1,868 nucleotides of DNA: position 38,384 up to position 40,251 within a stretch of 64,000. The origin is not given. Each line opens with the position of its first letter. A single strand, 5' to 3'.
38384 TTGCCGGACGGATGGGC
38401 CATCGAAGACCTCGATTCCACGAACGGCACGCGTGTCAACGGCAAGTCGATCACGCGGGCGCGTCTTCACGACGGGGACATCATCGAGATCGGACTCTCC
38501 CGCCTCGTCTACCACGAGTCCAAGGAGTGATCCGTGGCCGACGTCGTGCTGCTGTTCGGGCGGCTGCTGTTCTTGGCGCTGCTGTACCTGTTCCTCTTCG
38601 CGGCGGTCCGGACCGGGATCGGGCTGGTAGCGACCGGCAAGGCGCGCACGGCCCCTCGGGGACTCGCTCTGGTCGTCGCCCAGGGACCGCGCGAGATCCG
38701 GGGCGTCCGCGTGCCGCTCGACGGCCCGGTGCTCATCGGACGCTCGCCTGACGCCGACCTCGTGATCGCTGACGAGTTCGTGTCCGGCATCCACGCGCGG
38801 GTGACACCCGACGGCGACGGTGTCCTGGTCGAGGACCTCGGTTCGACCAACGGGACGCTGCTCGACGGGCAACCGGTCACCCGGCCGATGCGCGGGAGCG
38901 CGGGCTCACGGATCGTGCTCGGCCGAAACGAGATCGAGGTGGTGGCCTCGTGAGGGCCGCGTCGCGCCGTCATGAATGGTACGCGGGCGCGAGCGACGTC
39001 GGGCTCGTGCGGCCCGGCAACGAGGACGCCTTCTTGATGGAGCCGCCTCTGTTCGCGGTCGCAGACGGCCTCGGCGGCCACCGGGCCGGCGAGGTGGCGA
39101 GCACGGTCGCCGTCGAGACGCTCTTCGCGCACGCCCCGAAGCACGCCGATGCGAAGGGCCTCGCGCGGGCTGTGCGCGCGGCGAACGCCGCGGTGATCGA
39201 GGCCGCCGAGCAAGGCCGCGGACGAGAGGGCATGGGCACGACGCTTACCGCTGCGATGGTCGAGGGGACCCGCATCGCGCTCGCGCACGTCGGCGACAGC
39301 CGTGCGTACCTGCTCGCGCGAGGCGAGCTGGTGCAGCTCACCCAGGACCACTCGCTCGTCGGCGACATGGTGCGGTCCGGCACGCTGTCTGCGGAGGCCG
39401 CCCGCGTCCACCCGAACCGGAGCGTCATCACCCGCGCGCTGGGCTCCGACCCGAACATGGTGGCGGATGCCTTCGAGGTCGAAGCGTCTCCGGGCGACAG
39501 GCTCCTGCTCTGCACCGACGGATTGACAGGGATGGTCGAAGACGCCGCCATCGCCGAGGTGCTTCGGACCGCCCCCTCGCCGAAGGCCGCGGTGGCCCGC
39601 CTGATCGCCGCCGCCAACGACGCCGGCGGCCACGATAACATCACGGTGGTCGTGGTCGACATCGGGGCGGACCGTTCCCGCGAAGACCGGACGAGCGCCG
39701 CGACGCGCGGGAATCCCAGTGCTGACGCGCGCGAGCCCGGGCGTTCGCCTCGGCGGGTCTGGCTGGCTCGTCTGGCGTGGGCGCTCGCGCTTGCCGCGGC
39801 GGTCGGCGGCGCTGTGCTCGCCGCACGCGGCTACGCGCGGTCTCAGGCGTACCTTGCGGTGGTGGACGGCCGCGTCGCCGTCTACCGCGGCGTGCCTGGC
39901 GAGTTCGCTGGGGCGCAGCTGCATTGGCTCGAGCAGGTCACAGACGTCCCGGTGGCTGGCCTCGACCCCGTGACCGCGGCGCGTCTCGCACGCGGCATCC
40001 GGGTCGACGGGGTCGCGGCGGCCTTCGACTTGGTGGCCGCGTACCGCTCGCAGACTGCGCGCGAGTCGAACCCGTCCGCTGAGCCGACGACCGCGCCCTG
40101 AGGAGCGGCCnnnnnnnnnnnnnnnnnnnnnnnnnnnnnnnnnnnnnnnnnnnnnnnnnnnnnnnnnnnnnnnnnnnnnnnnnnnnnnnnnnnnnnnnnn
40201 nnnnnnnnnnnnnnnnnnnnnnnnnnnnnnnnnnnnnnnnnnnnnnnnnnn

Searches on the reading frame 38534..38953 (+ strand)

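Call 43: search_protein_families(library=pfam, proteins=[window:38534-38953:+], max_evalue=0.00001)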
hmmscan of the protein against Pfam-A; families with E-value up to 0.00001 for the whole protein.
window:38534-38953:+ (139 aa): 2 families
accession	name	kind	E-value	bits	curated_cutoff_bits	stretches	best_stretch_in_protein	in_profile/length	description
PF00498.31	FHA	-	1.4e-17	64.3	20.7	1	66-130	1-67/67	FHA domain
PF16697.10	Yop-YscD_cpl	-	1.9e-12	47.7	33.2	1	56-135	8-89/94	Inner membrane component of T3SS, cytoplasmic domain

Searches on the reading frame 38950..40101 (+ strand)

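Call 43: search_protein_families(library=pfam, proteins=[window:38950-40101:+], max_evalue=0.00001)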
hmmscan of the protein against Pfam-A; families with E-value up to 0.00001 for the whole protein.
window:38950-40101:+ (383 aa): 3 families
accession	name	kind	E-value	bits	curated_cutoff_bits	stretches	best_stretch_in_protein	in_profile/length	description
PF13672.11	PP2C_2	-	6.2e-17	62.3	24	1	32-199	24-181/209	Protein phosphatase 2C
PF00481.26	PP2C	-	6.8e-12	46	20.3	1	8-135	9-141/255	Protein phosphatase 2C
PF07228.17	SpoIIE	-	6.4e-07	29.9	25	0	162-237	103-190/192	Stage II sporulation protein E (SpoIIE)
